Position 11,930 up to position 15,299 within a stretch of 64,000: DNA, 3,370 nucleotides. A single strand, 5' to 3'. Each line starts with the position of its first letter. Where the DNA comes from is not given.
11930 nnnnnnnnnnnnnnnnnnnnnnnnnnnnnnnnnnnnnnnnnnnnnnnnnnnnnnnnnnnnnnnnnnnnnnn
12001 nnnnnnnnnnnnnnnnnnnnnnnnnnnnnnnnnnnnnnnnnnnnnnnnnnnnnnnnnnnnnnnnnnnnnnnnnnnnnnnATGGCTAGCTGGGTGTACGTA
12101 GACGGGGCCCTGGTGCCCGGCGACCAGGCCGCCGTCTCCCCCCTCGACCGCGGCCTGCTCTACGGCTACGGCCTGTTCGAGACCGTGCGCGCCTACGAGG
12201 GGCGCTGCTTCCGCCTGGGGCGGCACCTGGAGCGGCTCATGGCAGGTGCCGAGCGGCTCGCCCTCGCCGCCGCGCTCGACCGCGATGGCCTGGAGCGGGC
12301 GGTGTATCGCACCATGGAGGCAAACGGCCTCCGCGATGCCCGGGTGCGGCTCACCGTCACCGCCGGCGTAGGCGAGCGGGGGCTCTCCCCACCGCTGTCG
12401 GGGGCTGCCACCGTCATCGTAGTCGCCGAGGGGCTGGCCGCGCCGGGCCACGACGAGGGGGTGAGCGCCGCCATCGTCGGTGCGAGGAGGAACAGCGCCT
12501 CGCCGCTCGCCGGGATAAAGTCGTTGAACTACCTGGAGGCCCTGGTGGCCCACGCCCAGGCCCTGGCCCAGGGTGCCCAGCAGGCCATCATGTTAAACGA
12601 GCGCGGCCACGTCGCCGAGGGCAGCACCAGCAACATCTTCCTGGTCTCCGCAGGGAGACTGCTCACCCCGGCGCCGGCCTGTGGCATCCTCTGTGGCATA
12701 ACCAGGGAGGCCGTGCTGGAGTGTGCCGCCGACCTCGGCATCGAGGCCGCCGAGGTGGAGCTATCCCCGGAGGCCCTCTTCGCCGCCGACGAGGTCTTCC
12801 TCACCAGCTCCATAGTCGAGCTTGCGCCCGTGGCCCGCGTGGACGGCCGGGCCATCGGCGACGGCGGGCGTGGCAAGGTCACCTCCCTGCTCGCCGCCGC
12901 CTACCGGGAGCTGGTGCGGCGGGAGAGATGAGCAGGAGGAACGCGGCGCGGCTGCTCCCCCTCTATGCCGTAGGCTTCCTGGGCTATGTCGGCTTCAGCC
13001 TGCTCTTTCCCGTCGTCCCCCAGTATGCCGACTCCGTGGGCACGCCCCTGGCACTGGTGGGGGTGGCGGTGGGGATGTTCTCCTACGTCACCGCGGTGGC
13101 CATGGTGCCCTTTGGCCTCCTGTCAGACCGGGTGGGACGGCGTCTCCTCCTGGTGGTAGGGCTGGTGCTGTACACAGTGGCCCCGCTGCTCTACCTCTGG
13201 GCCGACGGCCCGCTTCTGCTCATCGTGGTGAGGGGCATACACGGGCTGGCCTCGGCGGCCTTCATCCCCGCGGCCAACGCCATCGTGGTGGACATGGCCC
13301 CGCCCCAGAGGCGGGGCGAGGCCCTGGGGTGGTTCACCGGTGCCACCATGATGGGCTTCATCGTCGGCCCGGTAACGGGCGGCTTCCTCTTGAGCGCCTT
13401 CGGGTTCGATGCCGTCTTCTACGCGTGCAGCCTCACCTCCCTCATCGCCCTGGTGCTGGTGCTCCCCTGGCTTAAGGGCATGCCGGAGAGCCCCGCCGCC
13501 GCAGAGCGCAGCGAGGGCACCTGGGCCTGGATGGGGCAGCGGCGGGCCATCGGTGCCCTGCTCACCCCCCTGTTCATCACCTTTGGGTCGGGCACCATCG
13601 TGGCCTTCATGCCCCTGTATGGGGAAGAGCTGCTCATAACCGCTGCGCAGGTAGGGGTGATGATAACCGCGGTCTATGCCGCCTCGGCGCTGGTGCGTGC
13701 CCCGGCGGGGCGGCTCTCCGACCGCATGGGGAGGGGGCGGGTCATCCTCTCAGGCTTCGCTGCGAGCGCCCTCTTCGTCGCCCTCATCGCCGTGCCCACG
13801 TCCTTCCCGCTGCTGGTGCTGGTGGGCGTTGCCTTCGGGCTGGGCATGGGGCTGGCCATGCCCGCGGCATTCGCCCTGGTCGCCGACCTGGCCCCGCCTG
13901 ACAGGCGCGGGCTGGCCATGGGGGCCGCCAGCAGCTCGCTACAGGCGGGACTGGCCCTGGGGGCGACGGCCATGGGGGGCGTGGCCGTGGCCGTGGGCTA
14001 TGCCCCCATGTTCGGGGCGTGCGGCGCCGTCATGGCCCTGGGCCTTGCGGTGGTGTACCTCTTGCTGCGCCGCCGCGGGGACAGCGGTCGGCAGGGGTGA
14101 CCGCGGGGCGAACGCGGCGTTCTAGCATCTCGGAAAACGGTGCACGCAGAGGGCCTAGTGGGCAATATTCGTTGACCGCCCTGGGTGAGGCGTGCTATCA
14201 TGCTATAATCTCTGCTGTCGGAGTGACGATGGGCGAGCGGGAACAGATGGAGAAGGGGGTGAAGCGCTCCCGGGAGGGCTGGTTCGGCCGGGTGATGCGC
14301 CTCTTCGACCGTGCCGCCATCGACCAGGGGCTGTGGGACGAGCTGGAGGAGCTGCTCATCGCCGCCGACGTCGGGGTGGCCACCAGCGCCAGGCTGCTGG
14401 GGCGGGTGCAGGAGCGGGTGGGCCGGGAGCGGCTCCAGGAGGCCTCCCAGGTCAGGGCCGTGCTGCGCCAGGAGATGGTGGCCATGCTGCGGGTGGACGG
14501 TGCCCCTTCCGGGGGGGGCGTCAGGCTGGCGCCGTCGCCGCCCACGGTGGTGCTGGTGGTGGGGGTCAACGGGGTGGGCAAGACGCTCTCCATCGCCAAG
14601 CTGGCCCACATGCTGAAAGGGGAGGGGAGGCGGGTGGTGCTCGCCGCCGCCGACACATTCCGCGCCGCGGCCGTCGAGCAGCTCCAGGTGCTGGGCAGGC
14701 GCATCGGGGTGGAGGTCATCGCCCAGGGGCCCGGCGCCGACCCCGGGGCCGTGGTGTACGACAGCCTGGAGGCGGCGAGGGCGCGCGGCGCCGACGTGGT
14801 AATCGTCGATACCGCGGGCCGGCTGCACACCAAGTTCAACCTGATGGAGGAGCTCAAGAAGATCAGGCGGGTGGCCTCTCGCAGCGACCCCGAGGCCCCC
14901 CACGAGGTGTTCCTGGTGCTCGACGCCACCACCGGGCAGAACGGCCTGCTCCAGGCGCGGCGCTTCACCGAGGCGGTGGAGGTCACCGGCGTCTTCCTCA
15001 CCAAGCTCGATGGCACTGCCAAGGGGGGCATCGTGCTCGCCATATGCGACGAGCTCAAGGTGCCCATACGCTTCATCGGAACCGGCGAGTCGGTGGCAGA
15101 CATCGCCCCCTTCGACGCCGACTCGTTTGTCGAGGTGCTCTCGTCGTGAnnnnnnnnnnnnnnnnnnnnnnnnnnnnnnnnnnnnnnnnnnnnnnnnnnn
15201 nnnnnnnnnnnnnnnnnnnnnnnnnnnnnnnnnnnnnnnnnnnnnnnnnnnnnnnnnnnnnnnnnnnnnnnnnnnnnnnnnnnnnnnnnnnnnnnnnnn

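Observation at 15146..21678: Conserved-looking membrane cluster: TIGR03662 (YYY) + TIGR03663 GT-C-like + flippase-like + FAD oxidoreductase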

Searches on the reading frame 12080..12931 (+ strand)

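Call 14: search_protein_families(library=pfam, proteins=[window:12080-12931:+], max_evalue=0.001)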
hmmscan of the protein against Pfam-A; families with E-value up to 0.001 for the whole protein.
window:12080-12931:+ (283 aa): 1 family
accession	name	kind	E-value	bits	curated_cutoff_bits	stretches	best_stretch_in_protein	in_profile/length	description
PF01063.24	Aminotran_4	-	5.4e-60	203.5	28.5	1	31-254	1-223/223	Amino-transferase class IV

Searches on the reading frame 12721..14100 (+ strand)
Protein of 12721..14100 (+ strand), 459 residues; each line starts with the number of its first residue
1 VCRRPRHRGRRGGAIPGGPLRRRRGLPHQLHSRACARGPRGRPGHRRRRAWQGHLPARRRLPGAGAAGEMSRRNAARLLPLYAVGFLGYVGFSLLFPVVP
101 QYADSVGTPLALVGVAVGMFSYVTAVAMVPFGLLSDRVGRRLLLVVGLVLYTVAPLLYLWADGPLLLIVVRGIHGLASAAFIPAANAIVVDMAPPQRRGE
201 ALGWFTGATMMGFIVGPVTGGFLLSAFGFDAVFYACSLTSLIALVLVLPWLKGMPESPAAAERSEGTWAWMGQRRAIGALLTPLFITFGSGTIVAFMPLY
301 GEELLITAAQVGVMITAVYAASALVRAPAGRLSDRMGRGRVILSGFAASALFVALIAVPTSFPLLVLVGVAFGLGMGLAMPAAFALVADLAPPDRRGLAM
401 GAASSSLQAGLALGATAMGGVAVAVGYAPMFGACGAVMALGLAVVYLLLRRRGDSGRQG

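Call 14: search_protein_families(library=pfam, proteins=[window:12721-14100:+], max_evalue=0.001)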
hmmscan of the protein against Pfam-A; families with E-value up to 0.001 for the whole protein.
window:12721-14100:+ (459 aa): 4 families
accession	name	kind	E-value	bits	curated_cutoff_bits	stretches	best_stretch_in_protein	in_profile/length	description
PF07690.21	MFS_1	-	2.5e-67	227.7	33.4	2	82-266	2-187/347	Major Facilitator Superfamily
PF00083.30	Sugar_tr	-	5.1e-15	55.7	22.3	1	80-258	12-195/452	Sugar (and other) transporter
PF12832.13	MFS_1_like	-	3e-12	46.7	25.2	1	83-421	6-360/373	MFS_1 like family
PF05977.19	MFS_3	-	1.4e-07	30.8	27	1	128-450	62-395/524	Transmembrane secretion effector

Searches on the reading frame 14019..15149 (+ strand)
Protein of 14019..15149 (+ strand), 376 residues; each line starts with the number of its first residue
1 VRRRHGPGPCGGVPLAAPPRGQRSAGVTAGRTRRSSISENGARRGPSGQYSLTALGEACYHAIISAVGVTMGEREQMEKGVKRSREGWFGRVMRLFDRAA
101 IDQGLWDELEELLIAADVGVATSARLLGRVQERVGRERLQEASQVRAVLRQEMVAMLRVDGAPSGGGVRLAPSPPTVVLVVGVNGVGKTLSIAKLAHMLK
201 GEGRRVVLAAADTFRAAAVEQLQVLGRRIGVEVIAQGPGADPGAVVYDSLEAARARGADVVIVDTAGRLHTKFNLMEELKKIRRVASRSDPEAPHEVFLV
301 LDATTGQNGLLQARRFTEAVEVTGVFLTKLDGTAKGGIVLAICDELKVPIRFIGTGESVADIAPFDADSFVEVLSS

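Call 14: search_protein_families(library=pfam, proteins=[window:14019-15149:+], max_evalue=0.001)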
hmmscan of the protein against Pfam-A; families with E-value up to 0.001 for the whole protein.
window:14019-15149:+ (376 aa): 6 families
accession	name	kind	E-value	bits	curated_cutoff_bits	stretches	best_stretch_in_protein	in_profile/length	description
PF00448.28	SRP54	-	1.7e-75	253.4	22.7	1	175-374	1-194/196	SRP54-type protein, GTPase domain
PF02881.24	SRP54_N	-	7.6e-13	48.9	22.4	1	92-153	5-75/75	SRP54-type protein, helical bundle domain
PF13401.12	AAA_22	-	2.3e-08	34.9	27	1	176-290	6-111/130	AAA domain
PF13604.12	AAA_30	-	5.6e-07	29.9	27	1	170-272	13-103/191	AAA domain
PF13191.12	AAA_16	-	0.00013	23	32.6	1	173-302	23-139/167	AAA ATPase domain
PF01656.29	CbiA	-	0.00076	19.9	25.4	0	185-333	9-86/125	CobQ/CobB/MinD/ParA nucleotide binding domain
